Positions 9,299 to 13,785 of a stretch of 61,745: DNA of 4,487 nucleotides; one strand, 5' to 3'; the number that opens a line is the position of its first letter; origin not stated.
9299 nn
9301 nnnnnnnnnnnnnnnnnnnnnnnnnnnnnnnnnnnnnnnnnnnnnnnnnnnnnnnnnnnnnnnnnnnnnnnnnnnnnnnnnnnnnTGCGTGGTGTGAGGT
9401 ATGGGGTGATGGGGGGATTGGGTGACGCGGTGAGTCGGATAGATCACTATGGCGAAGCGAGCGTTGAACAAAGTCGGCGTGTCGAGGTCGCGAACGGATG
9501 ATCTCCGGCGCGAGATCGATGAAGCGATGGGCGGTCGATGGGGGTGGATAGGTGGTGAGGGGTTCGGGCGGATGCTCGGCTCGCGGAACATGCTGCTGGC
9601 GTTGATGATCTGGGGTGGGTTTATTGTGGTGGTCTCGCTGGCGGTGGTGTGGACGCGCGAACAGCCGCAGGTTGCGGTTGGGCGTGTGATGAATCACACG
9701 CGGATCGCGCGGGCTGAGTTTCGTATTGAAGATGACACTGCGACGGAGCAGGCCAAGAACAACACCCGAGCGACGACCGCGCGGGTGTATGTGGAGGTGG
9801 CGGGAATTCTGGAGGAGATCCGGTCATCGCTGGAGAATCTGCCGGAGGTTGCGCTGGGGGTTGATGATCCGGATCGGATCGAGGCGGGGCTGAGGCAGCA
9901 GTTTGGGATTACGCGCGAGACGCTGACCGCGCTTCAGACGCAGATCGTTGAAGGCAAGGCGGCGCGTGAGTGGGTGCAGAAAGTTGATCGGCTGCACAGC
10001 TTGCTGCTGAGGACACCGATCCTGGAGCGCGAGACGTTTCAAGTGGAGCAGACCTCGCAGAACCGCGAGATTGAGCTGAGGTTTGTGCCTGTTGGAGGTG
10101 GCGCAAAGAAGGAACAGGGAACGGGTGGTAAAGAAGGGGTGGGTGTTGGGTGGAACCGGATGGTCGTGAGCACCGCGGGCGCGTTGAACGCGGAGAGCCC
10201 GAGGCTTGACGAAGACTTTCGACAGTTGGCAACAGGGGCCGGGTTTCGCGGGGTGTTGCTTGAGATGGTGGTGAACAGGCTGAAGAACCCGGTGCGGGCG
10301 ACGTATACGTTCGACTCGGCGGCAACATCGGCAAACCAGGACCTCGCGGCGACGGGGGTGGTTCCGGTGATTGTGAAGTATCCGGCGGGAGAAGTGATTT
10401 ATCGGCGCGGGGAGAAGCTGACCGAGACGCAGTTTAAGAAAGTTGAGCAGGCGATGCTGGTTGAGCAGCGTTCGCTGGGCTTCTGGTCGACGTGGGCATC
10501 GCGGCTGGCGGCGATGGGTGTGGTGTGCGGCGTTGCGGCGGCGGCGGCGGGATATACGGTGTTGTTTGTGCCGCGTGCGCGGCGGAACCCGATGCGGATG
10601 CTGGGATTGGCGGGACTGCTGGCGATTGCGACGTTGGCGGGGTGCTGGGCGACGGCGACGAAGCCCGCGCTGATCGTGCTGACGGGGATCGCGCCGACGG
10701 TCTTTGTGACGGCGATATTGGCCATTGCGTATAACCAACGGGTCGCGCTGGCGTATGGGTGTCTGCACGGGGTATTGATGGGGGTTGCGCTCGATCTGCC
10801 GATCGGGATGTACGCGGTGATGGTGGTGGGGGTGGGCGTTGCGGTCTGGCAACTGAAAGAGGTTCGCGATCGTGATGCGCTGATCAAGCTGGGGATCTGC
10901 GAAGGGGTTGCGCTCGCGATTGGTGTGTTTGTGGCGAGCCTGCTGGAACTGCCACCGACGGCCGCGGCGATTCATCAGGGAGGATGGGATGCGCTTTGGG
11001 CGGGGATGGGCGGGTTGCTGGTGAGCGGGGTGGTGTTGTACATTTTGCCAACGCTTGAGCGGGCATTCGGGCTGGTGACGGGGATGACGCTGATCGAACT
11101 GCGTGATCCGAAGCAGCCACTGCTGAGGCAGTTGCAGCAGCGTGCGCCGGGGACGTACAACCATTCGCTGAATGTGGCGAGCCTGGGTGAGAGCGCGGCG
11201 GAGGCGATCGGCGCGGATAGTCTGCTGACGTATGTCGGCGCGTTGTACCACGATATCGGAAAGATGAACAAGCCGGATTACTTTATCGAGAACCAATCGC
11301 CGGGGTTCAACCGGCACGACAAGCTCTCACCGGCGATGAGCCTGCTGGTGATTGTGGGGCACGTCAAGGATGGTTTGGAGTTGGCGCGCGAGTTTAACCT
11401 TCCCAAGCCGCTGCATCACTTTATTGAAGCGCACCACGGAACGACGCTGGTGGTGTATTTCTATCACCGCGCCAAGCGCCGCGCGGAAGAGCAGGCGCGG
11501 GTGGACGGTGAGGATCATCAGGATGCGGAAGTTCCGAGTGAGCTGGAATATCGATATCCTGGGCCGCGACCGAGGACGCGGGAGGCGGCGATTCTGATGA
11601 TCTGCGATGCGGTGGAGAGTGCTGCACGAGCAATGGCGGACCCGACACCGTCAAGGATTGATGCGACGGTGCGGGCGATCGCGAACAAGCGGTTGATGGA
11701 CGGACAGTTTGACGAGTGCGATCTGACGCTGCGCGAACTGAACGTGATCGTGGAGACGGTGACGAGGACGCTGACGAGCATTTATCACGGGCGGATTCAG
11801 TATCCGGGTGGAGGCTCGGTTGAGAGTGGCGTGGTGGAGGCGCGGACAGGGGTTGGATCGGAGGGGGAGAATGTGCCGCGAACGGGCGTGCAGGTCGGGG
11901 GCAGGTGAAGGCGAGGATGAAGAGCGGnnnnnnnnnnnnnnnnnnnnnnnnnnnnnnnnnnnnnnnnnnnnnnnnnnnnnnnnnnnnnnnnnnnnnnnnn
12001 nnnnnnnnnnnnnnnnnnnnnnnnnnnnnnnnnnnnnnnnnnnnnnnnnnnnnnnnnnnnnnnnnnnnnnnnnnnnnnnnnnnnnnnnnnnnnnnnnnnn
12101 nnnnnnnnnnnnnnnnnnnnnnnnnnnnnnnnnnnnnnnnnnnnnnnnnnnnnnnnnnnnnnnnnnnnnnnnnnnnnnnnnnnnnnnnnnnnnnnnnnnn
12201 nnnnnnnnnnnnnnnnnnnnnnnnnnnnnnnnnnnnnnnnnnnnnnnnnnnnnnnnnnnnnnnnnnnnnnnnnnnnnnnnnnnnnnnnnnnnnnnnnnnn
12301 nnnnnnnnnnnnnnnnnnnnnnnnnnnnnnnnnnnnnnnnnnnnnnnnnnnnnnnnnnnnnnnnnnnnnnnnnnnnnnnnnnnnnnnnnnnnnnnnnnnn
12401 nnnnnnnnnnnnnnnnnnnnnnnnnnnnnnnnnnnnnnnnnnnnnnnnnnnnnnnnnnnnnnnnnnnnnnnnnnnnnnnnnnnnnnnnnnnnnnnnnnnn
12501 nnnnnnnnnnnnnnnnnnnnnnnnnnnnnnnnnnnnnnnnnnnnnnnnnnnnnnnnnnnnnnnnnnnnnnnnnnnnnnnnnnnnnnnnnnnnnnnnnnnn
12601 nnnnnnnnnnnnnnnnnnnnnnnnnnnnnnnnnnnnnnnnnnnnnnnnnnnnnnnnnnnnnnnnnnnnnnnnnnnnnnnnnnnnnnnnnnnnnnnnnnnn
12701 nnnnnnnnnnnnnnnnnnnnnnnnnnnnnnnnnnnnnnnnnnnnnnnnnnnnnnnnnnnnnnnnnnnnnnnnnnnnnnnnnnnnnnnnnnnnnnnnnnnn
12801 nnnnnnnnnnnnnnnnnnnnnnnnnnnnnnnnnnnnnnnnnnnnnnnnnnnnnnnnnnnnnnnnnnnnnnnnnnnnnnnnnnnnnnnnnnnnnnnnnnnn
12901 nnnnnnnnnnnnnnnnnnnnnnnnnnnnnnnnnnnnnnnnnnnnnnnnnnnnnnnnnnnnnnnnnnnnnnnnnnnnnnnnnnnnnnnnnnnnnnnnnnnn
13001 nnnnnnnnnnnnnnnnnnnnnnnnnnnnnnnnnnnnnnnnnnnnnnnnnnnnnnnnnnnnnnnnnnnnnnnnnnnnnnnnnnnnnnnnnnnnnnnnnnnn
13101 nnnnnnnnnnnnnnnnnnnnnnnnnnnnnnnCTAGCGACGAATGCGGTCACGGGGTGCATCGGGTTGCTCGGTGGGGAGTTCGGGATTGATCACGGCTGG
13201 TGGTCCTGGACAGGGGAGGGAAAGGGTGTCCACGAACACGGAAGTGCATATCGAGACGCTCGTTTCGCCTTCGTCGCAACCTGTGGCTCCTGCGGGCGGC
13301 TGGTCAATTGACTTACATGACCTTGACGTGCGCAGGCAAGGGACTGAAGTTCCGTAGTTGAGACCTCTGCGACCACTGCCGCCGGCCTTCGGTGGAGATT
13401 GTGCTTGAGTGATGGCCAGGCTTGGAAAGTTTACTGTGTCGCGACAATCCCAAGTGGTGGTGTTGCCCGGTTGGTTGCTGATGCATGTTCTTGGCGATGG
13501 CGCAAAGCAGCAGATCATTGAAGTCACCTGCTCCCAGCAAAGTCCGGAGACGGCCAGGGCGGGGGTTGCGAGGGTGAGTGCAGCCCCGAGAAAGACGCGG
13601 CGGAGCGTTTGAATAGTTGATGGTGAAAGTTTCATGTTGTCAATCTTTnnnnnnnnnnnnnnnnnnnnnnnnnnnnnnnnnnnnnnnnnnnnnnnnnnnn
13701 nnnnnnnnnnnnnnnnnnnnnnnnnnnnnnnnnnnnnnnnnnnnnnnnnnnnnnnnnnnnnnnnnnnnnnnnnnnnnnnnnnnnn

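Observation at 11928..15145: AT-richer three-gene island: orphan anchored protein, 10-Cys secreted protein and a MauE-pseudopilin fusion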

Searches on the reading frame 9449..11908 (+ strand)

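Call 60: search_protein_families(library=pfam, proteins=[window:9449-11908:+], max_evalue=0.0001)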
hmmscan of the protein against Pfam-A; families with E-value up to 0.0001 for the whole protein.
window:9449-11908:+ (819 aa): 4 families
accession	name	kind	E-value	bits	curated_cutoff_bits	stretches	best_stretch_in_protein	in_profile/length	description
PF01966.28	HD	-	1e-16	61.7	22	1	569-723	1-114/116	HD domain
PF07698.17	7TM-7TMR_HD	-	1.9e-16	61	29.4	1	352-544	4-190/190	7TM receptor with intracellular HD hydrolase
PF07697.16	7TMR-HDED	-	2e-16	61.1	27.6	1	77-338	2-223/224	7TM-HD extracellular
PF08668.18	HDOD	-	8.5e-05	22.6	22.9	0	563-663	89-194/196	HDOD domain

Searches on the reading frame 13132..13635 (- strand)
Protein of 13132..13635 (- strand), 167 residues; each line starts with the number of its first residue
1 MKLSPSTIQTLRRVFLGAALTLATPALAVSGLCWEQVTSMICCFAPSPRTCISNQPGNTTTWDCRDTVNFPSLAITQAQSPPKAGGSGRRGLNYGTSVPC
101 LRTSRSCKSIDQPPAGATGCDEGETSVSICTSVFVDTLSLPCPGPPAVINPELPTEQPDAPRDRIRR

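Call 3: search_protein_families(library=pfam, proteins=[window:13132-13635:-], max_evalue=1)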
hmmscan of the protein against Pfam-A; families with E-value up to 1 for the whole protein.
window:13132-13635:- (167 aa): 0 families

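Call 4: search_protein_families(library=ncbifam, proteins=[window:13132-13635:-], max_evalue=1)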
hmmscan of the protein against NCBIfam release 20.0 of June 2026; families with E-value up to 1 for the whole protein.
window:13132-13635:- (167 aa): 0 families

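Call 36: search_protein_families(library=padloc, proteins=[window:13132-13635:-], max_evalue=1)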
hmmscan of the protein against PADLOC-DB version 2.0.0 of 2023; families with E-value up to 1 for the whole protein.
window:13132-13635:- (167 aa): 0 families

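Call 52: find_homologous_proteins(query=A5, max_evalue=0.01)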
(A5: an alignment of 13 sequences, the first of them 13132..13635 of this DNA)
Query A5 (13 sequences) (167 aa, profile of the alignment): 7 proteins with E <= 0.01 among 5499 candidates.
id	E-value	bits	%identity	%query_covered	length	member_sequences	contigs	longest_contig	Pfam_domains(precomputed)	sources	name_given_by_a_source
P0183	3.7e-26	110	99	100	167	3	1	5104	-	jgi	-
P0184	3.0e-17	81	35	10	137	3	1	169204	-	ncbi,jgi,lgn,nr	ncbi:MAG: hypothetical protein JNK35_11945 [Phycisphaerae bacterium]|nr:hypothetical protein [Phycis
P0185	7.2e-17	80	33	36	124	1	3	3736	-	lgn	-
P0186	3.9e-16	77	34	18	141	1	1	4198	-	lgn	-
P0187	1.6e-9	56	50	11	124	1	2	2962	-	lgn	-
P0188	2.8e-9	55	71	4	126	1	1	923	-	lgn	-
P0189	6.4e-5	41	-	-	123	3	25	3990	-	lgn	-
